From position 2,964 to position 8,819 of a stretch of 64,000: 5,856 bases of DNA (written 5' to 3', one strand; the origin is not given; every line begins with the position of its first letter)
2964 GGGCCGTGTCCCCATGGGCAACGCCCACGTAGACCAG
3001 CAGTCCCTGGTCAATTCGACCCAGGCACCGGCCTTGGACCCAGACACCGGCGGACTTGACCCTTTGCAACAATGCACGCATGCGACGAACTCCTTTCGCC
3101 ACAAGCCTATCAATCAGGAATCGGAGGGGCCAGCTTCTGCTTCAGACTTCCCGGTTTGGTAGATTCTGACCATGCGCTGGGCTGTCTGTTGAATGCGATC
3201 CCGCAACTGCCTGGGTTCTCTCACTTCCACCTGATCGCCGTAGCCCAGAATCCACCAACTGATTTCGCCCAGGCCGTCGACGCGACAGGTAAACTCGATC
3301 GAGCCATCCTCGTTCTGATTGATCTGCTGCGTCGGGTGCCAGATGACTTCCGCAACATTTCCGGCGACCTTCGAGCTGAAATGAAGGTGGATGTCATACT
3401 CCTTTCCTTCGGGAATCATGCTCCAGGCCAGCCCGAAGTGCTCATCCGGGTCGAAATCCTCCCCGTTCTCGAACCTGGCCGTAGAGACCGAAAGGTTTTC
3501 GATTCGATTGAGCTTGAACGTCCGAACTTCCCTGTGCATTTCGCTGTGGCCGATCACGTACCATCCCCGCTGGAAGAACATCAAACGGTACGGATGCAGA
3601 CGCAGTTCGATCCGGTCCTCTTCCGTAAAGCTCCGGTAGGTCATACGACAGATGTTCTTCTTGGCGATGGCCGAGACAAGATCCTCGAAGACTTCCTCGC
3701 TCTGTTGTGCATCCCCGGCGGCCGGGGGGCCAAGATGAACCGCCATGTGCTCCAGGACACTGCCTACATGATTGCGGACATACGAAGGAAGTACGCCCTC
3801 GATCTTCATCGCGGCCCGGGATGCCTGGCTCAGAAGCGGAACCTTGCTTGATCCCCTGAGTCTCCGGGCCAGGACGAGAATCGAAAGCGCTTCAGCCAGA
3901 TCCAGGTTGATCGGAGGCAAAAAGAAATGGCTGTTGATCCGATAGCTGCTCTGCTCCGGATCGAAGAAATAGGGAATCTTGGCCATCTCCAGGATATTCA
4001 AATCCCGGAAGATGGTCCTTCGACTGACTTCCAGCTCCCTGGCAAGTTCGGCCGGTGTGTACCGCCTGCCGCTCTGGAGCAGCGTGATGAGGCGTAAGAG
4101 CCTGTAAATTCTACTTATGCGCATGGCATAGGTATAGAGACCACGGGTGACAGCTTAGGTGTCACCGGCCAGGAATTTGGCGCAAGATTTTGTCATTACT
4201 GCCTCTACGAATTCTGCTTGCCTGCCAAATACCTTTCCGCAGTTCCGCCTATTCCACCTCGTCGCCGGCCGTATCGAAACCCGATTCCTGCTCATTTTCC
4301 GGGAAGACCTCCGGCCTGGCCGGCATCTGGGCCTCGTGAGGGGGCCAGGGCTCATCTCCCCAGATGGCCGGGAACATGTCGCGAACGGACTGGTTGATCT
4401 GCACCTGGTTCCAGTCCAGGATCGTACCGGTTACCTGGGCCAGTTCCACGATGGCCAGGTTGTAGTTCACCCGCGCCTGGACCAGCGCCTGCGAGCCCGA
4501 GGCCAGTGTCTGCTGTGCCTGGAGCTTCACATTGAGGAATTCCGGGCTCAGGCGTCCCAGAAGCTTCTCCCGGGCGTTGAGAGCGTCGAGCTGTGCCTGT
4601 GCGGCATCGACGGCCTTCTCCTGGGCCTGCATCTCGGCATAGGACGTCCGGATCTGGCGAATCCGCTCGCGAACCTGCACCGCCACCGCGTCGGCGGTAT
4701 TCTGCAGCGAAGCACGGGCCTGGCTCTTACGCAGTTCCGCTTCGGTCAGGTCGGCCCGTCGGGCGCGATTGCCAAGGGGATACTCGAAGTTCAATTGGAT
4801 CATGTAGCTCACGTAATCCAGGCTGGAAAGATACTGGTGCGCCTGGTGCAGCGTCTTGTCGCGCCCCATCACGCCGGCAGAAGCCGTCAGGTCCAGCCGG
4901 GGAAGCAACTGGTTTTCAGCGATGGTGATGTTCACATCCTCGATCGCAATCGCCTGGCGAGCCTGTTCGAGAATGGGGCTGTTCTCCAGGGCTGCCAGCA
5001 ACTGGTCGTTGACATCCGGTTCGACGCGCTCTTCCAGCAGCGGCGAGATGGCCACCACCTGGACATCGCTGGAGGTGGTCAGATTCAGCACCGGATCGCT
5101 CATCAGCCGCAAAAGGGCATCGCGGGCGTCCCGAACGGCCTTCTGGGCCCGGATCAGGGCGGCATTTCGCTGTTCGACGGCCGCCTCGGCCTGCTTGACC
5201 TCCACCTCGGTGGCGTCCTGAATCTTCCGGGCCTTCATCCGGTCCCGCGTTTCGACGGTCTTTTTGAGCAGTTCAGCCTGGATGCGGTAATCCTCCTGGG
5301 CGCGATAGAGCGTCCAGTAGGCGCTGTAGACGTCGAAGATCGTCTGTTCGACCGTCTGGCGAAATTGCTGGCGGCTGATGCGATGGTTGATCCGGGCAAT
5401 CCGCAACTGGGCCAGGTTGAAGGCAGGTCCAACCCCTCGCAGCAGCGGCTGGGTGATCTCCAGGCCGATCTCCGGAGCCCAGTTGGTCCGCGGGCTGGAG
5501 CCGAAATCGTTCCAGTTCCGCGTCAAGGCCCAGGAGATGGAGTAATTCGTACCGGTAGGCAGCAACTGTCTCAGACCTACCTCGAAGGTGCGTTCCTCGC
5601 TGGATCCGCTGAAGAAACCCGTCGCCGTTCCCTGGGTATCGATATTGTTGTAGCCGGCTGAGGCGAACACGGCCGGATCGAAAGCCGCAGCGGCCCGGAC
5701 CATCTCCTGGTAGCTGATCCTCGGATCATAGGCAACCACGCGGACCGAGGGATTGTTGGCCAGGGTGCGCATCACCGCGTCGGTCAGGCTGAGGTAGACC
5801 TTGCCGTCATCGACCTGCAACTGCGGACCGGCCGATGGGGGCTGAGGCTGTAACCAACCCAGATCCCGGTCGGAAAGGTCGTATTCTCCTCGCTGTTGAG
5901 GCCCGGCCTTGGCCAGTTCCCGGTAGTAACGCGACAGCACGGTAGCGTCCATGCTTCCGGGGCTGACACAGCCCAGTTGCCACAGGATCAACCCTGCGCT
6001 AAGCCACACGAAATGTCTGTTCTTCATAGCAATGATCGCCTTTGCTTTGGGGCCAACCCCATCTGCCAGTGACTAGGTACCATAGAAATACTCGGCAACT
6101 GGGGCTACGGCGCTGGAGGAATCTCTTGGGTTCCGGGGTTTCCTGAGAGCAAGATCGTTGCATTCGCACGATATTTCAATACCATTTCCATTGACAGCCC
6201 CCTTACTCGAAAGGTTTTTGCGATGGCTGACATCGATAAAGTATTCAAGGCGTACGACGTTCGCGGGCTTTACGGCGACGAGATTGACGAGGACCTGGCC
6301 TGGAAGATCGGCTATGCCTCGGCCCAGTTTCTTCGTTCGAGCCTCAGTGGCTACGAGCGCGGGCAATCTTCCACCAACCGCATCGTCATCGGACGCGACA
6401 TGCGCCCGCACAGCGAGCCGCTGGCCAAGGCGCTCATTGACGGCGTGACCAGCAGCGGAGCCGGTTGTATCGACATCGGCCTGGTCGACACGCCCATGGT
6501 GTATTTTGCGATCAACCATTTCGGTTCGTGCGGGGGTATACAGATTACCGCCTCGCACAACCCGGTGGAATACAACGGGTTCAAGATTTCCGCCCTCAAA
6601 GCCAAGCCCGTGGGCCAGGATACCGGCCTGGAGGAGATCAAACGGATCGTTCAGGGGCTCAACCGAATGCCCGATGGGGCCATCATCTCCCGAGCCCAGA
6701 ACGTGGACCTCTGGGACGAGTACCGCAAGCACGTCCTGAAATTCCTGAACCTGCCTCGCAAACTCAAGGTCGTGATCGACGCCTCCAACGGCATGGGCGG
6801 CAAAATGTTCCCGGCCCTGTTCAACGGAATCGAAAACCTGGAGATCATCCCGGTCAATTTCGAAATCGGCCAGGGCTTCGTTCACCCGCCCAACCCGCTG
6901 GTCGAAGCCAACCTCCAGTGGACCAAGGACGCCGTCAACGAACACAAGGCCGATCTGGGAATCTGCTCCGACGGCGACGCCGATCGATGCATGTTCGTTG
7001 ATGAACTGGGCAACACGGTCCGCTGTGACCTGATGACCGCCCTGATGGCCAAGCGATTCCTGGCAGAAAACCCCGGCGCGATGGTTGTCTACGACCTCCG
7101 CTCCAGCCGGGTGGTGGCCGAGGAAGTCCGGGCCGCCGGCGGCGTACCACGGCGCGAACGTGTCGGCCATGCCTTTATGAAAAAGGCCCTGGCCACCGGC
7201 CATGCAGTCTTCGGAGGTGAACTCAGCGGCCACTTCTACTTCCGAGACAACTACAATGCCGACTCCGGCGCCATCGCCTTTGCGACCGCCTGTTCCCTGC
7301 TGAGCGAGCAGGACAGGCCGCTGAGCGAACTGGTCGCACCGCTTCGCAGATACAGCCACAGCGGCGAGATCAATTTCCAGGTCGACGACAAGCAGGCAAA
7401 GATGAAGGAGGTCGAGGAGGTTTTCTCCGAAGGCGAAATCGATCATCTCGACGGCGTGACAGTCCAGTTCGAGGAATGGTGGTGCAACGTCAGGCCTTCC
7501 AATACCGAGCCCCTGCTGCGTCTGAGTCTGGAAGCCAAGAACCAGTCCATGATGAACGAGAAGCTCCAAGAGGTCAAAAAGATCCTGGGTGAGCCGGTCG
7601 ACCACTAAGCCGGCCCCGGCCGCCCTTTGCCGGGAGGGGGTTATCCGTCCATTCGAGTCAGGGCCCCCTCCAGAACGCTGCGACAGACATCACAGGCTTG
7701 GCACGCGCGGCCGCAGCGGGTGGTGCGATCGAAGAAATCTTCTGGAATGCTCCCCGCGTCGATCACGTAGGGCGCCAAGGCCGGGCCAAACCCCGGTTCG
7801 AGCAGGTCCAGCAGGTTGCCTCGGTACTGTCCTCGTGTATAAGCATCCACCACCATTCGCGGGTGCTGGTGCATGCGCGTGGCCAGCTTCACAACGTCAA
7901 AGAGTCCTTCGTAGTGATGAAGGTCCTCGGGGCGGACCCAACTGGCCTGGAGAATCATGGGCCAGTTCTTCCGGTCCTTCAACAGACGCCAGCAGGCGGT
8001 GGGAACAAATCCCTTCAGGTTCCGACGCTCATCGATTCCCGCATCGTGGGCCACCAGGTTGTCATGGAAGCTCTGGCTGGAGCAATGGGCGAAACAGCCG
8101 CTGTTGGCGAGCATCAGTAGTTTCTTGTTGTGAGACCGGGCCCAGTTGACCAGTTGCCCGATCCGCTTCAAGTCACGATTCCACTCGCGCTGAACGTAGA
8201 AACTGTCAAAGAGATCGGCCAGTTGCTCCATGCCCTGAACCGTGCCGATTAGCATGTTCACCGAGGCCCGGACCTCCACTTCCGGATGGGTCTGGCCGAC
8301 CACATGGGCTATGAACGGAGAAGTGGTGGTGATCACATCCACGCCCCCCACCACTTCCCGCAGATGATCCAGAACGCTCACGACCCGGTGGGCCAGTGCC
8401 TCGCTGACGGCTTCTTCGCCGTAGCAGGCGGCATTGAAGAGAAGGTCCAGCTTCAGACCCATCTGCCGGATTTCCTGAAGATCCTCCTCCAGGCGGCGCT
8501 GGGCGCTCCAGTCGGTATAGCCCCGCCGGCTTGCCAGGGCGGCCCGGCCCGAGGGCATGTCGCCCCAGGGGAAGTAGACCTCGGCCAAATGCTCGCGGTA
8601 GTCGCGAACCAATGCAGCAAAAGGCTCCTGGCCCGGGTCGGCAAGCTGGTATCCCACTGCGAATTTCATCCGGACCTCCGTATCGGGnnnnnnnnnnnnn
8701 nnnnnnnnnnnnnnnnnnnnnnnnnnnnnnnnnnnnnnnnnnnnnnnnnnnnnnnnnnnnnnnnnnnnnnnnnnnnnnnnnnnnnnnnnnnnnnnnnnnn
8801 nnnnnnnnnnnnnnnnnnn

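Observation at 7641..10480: IclR-regulated two-gene operon: QueG/RdhA-like Fe-S protein plus Cys-rich U32-like protein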

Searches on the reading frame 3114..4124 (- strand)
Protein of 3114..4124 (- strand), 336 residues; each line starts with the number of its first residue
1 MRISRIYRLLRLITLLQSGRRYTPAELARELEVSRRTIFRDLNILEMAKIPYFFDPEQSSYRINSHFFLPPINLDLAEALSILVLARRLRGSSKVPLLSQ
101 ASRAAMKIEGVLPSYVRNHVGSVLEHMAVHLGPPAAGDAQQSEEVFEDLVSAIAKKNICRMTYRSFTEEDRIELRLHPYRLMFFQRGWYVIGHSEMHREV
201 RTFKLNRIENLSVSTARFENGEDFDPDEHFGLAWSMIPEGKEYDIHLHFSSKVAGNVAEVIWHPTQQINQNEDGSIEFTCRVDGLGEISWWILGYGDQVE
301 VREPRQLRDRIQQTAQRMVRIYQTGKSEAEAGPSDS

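Call 78: search_protein_families(library=pfam, proteins=[window:3114-4124:-], max_evalue=0.0001)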
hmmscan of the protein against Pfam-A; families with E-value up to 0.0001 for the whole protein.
window:3114-4124:- (336 aa): 4 families
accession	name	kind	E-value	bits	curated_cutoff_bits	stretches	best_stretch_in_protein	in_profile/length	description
PF25583.1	WCX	-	1.1e-19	71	23.9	1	242-319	2-76/76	WCX domain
PF13280.12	WYL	-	5.4e-18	65.2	21.8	1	144-212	1-69/70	WYL domain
PF08279.18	HTH_11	-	2.1e-08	34.3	25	1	8-48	1-42/55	HTH domain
PF19187.6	HTH_PafC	-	1.9e-06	28.1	32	1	5-109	2-114/115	PafC helix-turn-helix domain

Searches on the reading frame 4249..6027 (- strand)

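Call 78: search_protein_families(library=pfam, proteins=[window:4249-6027:-], max_evalue=0.0001)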
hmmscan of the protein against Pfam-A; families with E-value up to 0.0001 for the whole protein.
window:4249-6027:- (592 aa): 1 family
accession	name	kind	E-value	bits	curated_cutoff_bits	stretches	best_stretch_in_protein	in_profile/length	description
PF02321.23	OEP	-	6.4e-37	127.6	22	2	343-534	4-187/187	Outer membrane efflux protein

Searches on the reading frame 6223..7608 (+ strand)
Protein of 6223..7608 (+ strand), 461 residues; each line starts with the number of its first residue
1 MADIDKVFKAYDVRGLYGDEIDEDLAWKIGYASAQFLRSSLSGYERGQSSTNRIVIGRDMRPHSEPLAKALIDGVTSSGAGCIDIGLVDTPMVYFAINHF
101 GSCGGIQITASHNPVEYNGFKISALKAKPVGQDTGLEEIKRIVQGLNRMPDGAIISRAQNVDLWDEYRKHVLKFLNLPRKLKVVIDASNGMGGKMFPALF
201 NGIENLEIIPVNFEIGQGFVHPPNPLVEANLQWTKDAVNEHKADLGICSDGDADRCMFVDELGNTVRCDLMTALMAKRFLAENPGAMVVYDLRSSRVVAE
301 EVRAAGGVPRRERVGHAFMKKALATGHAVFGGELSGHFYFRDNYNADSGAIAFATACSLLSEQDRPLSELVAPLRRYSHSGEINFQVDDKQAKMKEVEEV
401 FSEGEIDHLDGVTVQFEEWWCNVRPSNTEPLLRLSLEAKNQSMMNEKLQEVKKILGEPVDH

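Call 78: search_protein_families(library=pfam, proteins=[window:6223-7608:+], max_evalue=0.0001)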
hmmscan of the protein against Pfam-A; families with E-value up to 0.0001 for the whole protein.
window:6223-7608:+ (461 aa): 4 families
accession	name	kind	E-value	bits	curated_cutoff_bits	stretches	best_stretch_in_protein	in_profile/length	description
PF02878.22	PGM_PMM_I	-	6.8e-33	113.7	22.5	1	6-144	2-132/138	Phosphoglucomutase/phosphomannomutase, alpha/beta/alpha domain I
PF02880.22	PGM_PMM_III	-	3.5e-20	72.7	20.7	1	270-375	4-113/115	Phosphoglucomutase/phosphomannomutase, alpha/beta/alpha domain III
PF02879.22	PGM_PMM_II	-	8.9e-20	71.6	29.3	1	165-263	1-103/103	Phosphoglucomutase/phosphomannomutase, alpha/beta/alpha domain II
PF00408.26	PGM_PMM_IV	-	8.4e-11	42.2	23.1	1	382-450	1-64/68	Phosphoglucomutase/phosphomannomutase, C-terminal domain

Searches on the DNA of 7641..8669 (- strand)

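Call 79: search_rna_families(sources=[L001, L003, L010, L015, L023, L027, L028, L030, L031, L036, L050, L053], threshold=gathering)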
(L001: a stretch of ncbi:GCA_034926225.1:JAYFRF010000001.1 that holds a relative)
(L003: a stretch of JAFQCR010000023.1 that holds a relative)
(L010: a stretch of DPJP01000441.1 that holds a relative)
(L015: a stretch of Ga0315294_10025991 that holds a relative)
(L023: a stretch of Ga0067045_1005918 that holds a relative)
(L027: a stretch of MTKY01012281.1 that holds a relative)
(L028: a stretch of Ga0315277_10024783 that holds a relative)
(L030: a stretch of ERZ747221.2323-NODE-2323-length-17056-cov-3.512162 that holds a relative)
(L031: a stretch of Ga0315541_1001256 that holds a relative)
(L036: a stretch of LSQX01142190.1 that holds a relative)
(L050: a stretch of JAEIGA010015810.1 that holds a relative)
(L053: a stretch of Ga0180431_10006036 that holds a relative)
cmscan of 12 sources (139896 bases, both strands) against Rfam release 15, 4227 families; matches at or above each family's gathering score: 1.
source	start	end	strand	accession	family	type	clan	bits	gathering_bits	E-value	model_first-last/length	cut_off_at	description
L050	6531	6607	-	RF01706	Gut-1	Gene; sRNA;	-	50.4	50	1.2e-06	1-77/77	no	Gut-1 RNA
